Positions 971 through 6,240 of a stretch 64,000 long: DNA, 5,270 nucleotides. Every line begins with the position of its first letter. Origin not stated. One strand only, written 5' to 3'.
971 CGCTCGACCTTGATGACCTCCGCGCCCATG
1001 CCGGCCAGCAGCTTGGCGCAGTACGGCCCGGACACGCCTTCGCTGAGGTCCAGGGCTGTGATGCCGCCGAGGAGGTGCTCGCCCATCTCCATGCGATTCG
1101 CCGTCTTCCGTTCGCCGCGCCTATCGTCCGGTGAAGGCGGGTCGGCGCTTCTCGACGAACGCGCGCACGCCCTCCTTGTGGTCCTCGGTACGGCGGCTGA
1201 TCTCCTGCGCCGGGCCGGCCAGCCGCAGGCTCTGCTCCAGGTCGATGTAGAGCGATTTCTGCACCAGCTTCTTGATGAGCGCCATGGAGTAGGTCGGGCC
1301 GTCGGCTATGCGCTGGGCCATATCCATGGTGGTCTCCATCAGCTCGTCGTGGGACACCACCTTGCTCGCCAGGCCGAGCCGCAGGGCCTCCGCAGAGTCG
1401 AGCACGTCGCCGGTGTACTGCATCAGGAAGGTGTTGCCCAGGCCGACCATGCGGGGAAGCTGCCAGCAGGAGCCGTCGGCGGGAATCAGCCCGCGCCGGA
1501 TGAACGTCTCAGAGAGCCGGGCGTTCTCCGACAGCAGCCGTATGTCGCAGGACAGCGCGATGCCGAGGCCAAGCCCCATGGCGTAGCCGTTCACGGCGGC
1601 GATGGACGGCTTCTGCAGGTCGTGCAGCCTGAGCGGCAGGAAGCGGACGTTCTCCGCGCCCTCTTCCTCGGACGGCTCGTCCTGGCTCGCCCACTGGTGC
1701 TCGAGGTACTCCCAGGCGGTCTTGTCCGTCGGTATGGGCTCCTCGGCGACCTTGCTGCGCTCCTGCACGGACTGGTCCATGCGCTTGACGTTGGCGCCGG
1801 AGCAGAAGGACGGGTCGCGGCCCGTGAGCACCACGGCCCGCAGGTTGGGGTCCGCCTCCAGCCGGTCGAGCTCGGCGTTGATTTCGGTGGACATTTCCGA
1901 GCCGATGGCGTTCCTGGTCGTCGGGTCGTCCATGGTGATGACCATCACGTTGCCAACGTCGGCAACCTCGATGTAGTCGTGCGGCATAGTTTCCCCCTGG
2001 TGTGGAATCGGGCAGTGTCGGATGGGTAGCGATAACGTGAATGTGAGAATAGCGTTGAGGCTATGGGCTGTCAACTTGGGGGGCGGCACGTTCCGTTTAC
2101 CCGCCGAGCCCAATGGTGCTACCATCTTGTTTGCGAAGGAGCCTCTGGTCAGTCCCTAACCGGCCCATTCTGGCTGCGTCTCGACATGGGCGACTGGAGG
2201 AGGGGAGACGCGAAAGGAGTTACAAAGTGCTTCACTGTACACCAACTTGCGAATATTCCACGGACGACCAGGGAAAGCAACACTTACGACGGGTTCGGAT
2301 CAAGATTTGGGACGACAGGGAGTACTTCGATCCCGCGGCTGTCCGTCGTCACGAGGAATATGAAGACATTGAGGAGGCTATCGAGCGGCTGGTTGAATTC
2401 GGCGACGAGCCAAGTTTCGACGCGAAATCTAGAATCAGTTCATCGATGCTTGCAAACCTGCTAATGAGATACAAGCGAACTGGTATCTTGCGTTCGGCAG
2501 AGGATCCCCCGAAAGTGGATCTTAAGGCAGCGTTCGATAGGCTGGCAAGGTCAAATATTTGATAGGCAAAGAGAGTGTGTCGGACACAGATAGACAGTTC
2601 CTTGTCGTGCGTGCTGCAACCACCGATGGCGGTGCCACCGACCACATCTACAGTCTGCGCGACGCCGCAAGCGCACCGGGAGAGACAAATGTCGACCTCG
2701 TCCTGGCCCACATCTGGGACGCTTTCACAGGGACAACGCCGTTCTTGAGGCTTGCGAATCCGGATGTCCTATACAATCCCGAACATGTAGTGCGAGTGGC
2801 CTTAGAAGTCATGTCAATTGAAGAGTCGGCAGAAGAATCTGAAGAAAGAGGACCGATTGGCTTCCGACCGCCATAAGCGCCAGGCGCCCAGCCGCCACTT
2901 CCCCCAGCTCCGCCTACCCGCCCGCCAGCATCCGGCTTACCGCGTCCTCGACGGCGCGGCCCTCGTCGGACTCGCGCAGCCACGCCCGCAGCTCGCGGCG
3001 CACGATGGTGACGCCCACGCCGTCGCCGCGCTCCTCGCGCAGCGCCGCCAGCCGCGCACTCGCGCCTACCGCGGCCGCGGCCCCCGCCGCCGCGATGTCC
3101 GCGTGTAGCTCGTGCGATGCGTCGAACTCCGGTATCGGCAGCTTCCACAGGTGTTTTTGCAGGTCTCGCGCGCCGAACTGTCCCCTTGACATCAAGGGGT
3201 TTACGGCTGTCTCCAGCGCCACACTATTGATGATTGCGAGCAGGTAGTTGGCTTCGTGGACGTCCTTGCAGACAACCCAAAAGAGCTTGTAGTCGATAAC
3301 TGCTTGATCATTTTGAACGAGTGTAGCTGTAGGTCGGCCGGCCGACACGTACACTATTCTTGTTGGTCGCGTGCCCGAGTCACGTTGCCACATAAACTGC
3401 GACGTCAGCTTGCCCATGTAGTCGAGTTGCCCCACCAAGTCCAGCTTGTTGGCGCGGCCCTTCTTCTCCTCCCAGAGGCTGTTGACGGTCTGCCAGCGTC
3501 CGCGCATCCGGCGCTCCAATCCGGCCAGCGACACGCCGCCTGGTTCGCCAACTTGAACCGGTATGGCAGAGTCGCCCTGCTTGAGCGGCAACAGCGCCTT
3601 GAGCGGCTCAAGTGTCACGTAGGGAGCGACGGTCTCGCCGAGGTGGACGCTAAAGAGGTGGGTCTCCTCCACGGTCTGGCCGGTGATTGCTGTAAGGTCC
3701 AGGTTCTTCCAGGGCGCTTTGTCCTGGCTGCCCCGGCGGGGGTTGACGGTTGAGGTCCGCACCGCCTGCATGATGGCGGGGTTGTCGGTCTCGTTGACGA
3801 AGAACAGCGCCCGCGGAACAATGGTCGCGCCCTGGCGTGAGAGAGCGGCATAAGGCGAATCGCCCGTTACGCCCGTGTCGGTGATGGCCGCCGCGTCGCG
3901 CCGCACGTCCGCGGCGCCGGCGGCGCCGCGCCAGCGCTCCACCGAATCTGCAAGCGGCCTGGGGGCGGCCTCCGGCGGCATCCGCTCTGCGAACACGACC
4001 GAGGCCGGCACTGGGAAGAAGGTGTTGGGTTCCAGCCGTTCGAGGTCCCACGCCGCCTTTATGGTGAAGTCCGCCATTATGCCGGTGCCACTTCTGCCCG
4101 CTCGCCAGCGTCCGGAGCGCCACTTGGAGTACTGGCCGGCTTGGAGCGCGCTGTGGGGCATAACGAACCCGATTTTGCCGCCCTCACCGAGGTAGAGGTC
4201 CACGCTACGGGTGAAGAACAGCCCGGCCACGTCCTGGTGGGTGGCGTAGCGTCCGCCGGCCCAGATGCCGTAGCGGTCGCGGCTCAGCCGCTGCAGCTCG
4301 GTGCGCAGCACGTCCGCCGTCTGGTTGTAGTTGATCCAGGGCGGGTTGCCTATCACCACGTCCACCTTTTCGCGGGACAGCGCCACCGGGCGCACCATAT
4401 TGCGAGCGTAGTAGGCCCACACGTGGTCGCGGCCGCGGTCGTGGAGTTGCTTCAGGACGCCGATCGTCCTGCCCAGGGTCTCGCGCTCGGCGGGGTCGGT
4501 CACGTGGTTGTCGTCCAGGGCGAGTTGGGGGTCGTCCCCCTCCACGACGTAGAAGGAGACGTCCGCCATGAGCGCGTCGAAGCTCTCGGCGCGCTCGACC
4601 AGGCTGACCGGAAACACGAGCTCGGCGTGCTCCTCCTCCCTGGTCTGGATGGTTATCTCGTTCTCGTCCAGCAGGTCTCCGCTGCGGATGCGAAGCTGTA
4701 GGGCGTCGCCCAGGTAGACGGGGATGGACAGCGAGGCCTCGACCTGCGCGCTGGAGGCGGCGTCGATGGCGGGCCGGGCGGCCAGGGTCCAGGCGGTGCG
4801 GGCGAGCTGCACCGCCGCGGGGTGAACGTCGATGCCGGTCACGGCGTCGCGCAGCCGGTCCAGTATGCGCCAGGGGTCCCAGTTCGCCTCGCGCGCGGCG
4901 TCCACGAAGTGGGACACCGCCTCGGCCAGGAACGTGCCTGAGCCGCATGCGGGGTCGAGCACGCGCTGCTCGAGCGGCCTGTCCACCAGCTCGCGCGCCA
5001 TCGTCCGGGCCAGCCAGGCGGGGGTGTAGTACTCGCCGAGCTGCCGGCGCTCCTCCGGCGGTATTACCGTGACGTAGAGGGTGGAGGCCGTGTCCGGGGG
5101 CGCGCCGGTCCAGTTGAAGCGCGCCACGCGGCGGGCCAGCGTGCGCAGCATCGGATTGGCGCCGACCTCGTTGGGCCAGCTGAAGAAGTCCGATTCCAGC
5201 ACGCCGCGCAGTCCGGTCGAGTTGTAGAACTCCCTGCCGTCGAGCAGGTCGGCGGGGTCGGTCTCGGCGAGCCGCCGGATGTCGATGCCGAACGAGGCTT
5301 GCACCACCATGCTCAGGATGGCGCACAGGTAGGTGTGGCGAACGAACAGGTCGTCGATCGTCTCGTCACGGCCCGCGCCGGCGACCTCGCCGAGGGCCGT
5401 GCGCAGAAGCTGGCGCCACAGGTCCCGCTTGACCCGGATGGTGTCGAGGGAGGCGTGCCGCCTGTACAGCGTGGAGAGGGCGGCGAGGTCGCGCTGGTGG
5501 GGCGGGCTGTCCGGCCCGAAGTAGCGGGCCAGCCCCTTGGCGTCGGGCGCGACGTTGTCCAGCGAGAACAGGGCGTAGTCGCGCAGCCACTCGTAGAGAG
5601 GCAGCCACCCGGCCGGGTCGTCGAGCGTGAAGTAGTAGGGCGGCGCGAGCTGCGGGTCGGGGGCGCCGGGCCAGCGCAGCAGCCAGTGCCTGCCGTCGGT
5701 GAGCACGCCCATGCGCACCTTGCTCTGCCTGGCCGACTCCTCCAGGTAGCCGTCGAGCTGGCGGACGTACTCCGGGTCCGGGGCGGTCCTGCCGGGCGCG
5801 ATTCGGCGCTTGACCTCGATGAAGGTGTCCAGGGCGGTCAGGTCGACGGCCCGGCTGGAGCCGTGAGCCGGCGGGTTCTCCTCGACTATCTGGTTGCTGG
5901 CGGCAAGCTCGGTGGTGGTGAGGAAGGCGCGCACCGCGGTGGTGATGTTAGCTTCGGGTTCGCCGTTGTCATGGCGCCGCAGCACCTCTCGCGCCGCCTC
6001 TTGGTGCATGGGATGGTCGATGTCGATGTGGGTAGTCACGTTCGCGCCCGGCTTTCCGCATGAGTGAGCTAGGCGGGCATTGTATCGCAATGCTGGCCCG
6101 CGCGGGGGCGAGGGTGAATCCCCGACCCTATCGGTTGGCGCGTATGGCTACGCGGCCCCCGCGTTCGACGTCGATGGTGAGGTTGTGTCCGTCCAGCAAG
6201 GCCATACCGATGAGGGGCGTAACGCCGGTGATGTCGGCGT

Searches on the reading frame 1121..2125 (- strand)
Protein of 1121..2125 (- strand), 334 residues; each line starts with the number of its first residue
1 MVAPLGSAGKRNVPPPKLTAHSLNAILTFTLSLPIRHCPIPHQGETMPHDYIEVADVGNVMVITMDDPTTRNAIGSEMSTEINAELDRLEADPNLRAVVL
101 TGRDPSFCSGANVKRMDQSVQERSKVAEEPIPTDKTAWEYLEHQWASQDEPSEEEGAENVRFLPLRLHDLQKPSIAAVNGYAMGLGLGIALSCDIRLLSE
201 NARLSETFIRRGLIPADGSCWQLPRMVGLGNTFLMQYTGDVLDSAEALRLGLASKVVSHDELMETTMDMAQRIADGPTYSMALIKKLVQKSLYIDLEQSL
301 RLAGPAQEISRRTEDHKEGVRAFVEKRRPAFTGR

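Call 58: search_protein_families(library=pfam, proteins=[window:1121-2125:-], max_evalue=0.0001)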
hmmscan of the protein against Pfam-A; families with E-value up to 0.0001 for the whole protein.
window:1121-2125:- (334 aa): 2 families
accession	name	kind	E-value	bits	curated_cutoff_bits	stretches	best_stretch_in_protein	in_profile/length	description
PF00378.25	ECH_1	-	8e-53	179.8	27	2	156-333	73-250/251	Enoyl-CoA hydratase/isomerase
PF16113.10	ECH_2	-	8.7e-29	101.5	27.2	1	61-288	2-203/335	Enoyl-CoA hydratase/isomerase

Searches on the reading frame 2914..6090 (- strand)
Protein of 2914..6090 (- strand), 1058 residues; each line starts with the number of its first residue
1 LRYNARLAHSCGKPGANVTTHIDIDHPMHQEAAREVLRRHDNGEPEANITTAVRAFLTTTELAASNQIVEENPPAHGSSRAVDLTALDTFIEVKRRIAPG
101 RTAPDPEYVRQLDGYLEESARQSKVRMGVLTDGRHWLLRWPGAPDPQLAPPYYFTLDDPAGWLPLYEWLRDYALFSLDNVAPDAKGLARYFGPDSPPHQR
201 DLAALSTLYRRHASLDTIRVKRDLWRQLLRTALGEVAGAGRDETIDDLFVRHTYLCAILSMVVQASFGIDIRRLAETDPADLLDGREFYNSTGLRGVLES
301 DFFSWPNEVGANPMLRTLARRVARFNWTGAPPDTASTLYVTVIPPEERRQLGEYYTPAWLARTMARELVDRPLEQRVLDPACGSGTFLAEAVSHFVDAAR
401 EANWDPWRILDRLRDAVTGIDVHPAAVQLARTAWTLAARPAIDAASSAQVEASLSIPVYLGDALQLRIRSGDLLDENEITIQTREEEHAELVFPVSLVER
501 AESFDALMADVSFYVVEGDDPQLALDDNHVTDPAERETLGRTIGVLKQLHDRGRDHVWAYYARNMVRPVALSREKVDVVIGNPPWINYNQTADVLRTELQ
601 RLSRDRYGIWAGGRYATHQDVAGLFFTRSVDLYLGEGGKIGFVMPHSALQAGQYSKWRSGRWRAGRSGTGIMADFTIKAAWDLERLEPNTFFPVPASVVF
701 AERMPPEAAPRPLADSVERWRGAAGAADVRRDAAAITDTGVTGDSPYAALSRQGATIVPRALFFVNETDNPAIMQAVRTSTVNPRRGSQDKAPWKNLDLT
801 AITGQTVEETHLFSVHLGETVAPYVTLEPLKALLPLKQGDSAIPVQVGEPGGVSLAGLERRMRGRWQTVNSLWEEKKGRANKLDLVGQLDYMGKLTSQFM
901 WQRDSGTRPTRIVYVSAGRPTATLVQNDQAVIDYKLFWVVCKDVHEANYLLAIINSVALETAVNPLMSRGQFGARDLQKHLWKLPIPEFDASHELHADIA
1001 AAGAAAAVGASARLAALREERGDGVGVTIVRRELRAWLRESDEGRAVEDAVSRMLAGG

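Call 58: search_protein_families(library=pfam, proteins=[window:2914-6090:-], max_evalue=0.0001)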
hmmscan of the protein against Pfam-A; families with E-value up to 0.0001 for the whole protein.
window:2914-6090:- (1058 aa): 4 families
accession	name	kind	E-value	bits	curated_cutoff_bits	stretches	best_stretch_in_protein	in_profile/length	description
PF02384.22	N6_Mtase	-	5.5e-13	49.3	20.4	1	346-400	20-73/311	N-6 DNA Methylase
PF07669.17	Eco57I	-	3.1e-09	37.6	25.3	1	417-657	3-149/171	Eco57I restriction-modification methylase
PF01170.24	UPF0020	-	1e-06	29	22.3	0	355-432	7-94/197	RMKL-like, methyltransferase domain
PF20473.4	MmeI_Mtase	-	1.9e-06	27.7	27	1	366-651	12-205/259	MmeI, DNA-methyltransferase domain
